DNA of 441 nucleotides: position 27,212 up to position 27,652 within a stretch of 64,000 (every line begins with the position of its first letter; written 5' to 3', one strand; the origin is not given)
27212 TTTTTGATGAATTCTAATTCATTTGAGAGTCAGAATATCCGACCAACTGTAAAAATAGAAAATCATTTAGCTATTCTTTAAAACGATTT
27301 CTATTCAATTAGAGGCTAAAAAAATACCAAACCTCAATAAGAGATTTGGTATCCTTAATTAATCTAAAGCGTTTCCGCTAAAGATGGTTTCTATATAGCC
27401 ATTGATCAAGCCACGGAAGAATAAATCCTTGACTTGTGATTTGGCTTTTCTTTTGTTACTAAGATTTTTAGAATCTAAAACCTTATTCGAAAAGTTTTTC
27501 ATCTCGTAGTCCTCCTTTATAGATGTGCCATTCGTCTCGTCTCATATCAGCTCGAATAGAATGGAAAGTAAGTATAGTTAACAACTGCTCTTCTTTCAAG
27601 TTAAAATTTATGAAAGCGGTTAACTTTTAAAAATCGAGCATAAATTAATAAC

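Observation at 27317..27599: Unannotated 47-aa gene with textbook promoter, RBS and terminator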

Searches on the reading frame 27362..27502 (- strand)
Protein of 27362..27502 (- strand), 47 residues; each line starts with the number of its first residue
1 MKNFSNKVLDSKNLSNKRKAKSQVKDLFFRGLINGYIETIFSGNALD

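Call 7: search_protein_families(library=pfam, proteins=[window:27362-27502:-], max_evalue=1)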
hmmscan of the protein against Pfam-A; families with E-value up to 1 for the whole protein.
seq(47 aa): 0 families

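Call 8: search_protein_families(library=ncbifam, proteins=[window:27362-27502:-], max_evalue=10)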
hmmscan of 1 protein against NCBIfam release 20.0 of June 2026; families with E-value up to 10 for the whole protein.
seq(47 aa): 0 families

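Call 10: find_homologous_proteins(query=window:27362-27502:-, max_evalue=10)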
Query seq(47 aa) (47 aa): 1 proteins with E <= 10 among 1 candidates.
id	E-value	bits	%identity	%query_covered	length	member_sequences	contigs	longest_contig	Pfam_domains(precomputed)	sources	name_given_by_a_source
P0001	4.0e-22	93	100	100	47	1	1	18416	-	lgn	-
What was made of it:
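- Tried and rejected: The word-indexed protein search found only the gene itself (call 10).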

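Call 11: find_encoding_contigs(protein=P0001, flank=10000)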
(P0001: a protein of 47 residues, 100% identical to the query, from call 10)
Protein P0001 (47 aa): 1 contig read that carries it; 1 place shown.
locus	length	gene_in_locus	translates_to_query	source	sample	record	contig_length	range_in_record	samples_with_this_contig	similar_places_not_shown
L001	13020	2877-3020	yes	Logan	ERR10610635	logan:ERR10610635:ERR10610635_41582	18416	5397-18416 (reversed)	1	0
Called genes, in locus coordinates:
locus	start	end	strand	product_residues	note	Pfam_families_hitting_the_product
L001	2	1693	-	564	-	?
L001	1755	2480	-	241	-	PF02397:Bac_transf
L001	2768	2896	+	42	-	-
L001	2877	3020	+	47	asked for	-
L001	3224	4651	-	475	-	PF09903:DUF2130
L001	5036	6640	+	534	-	PF05833:NFACT_N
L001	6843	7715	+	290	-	-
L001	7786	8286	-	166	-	PF01467:CTP_transf_like, PF08218:Citrate_ly_lig (faint)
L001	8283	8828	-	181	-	PF03602:Cons_hypoth95, PF05175:MTS, PF02086:MethyltransfD12 (faint), PF02475:TRM5-TYW2_MTfase (weak)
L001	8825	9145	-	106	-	-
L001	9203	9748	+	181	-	PF01327:Pep_deformylase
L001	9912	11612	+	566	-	PF00753:Lactamase_B, PF23023:Anti-Pycsar_Apyc1 (weak), PF12706:Lactamase_B_2, PF22505:RNase_J_b_CASP, PF07521:RMMBL, PF17770:RNase_J_C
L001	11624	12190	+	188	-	PF02545:Maf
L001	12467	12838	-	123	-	-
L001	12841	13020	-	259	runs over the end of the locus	PF01513:NAD_kinase (weak), PF20143:NAD_kinase_C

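Call 30: find_related_loci(query=A2, collection=metagenome_contigs, flank=3000)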
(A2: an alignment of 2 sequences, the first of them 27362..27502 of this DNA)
Query A2 (47 aa) in metagenome_contigs; peptide patterns used: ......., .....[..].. (x = any residue, [..] = any of these).
600 stretches matched a pattern, but none encodes a relative of the query by tblastn (E <= 1e-3).

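Call 36: search_protein_representatives(protein=window:27362-27502:-)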
Query: 47 residues. Proteins with E-value up to 0.001 (for the whole library): 4; up to 1e-10: 1; up to 1e-30: 0. The best 4 are listed.
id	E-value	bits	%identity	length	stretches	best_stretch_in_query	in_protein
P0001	1.3e-22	92.6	100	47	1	1-47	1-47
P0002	1.1e-07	46.8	62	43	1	1-45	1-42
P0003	6.6e-05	38.3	-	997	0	-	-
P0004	1.9e-04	36.9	39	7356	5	21-46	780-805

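Call 38: find_encoding_contigs(protein=P0002, flank=10000, max_places=10)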
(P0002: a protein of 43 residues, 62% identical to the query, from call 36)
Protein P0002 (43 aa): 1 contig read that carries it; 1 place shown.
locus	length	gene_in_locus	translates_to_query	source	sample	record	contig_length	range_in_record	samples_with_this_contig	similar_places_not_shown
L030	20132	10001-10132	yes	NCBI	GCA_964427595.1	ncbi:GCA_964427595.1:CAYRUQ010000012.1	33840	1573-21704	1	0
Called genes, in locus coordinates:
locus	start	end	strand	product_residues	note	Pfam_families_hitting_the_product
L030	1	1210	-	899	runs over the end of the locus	PF01326:PPDK_N, PF00391:PEP-utilizers, PF02896:PEP-utilizers_C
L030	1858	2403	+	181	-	PF14278:TetR_C_8 (weak)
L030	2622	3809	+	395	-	-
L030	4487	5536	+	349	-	PF02661:Fic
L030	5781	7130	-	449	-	PF13173:AAA_14, PF13635:DUF4143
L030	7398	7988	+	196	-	-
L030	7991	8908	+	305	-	PF08902:DUF1848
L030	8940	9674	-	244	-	PF02397:Bac_transf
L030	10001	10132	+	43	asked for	-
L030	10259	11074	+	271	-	-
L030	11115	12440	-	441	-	PF09903:DUF2130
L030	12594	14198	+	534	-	PF05833:NFACT_N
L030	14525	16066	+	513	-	PF01266:DAO (weak), PF01593:Amino_oxidase, PF01946:Thi4 (weak), PF03486:HI0933_like (faint), PF07992:Pyr_redox_2 (faint), PF13450:NAD_binding_8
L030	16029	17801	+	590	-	PF02366:PMT (weak), PF13231:PMT_2 (weak)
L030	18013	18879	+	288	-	-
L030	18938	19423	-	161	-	PF01467:CTP_transf_like, PF08218:Citrate_ly_lig (weak)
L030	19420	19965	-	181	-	PF03602:Cons_hypoth95, PF05175:MTS (weak), PF02086:MethyltransfD12 (faint), PF02475:TRM5-TYW2_MTfase (weak)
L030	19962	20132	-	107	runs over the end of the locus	-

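Call 42: find_homologous_proteins(query=A4, max_evalue=10)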
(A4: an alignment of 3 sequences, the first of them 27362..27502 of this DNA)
Query A4 (3 sequences) (47 aa, profile of the alignment): 2 proteins with E <= 10 among 2 candidates.
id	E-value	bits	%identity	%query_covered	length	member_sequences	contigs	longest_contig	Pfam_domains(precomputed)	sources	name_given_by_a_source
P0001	1.2e-28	117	100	100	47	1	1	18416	-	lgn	-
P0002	2.1e-23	100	57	98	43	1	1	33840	-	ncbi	-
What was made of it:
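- Tried and rejected: The profile search found only P0001 and P0002 (call 42).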

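Call 67: search_protein_families(library=phrogs, proteins=[window:27362-27502:-, P0002], max_evalue=10)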
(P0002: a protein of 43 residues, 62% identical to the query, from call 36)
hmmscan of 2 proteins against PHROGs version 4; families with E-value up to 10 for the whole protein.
seq(47 aa): 0 families

P0002 (43 aa): 1 family
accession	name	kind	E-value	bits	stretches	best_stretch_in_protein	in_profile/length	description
phrog_32675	-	unknown function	0.16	12.5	1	9-39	56-86/154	-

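Call 68: search_protein_families(library=padloc, proteins=[window:27362-27502:-, P0002], max_evalue=10)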
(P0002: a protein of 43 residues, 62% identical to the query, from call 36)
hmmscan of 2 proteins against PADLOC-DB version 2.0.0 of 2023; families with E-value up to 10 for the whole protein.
seq(47 aa): 0 families

P0002 (43 aa): 0 families
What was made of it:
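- No match in NCBIfam, Pfam or PADLOC (calls 7, 8, 68).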

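Call 69: search_solved_structures(query=A4, max_evalue=10, show_alignments=2)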
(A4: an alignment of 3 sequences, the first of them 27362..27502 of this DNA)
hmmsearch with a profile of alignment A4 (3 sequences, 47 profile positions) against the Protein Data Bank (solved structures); distinct sequences matched with E-value up to 10: 6.
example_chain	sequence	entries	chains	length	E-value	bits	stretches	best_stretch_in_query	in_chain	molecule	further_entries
6ppn_B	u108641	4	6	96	0.13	15.7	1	22-37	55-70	U6 snRNA-associated Sm-like protein LSm2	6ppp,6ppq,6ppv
1ej8_A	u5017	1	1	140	0.46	14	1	9-33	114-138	LYS7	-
1qup_A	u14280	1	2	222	1.2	12.7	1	9-34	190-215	SUPEROXIDE DISMUTASE 1 COPPER CHAPERONE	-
5u9m_B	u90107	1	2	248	1.5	12.4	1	9-34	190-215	Superoxide dismutase 1 copper chaperone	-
1jk9_B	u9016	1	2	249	1.5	12.4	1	9-34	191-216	copper chaperone for superoxide dismutase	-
8t56_C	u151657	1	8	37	2.1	11.9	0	19-28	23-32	NSPr peptide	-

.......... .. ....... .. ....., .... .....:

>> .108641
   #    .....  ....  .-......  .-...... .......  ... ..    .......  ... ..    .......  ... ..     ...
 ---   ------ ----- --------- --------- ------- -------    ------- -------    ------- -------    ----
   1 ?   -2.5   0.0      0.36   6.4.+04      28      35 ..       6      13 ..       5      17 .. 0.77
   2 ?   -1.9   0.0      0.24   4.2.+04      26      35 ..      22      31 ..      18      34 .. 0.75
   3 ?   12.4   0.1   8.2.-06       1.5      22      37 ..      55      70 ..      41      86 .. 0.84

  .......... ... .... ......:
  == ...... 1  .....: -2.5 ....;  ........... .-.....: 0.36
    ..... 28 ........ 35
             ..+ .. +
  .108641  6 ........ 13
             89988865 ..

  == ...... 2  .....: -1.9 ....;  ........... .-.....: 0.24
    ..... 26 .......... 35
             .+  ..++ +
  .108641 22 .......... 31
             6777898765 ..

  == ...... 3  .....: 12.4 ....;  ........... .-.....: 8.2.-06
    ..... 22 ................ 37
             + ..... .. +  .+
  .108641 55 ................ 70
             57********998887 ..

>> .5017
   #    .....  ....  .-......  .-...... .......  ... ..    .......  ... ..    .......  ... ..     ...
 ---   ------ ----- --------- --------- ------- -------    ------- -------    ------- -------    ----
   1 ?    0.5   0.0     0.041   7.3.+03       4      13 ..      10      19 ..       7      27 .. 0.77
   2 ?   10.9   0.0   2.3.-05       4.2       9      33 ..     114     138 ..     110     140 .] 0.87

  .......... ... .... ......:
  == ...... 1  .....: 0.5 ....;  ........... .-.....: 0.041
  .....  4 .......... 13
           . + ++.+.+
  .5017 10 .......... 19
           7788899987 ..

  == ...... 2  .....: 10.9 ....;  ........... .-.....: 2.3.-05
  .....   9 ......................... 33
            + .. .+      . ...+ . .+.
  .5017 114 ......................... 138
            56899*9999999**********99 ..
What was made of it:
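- On Sm/LSm fold: Only a weak Sm2-like stretch is present (E = 0.13, call 69).
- Closest known: Sm2 motif of Sm/LSm proteins. Same: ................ against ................, 9 of 16 residues identical in the aligned stretch (call 69).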

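Call 75: find_related_loci(query=A4, collection=viral_contigs, flank=3000)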
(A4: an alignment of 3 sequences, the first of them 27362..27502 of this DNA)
Query A4 (47 aa) in viral_contigs; peptide patterns used: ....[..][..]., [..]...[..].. (x = any residue, [..] = any of these).
284 stretches matched a pattern, but none encodes a relative of the query by tblastn (E <= 1e-3).

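Call 79: predict_structure(alignment_id=A6)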
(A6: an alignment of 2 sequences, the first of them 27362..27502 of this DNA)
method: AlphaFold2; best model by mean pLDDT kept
length: 47 residues; sequences in the alignment: 2
mean_pLDDT: 77.6   pTM: 0.37
mean pLDDT of the five models: 77.6, 72.0, 70.6, 70.1, 68.8
residues with pLDDT >= 90: 11; 70-90: 24; 50-70: 12; < 50: 0
segments of 3 or more residues with pLDDT < 50: none
pLDDT, mean of each block of 10 residues (from residue 1): 68 73 89 90 63
secondary structure, 60 per line:
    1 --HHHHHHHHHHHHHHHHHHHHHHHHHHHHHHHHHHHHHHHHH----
elements in order: H3-43
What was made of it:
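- On Sm/LSm fold: The peptide is 47 aa and the model is helical (call 79).
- Closest known: Sm2 motif of Sm/LSm proteins. Different: AlphaFold predicts a helix (call 79).
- The AlphaFold model, one long helix with pLDDT 78, rests on two sequences (call 79).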
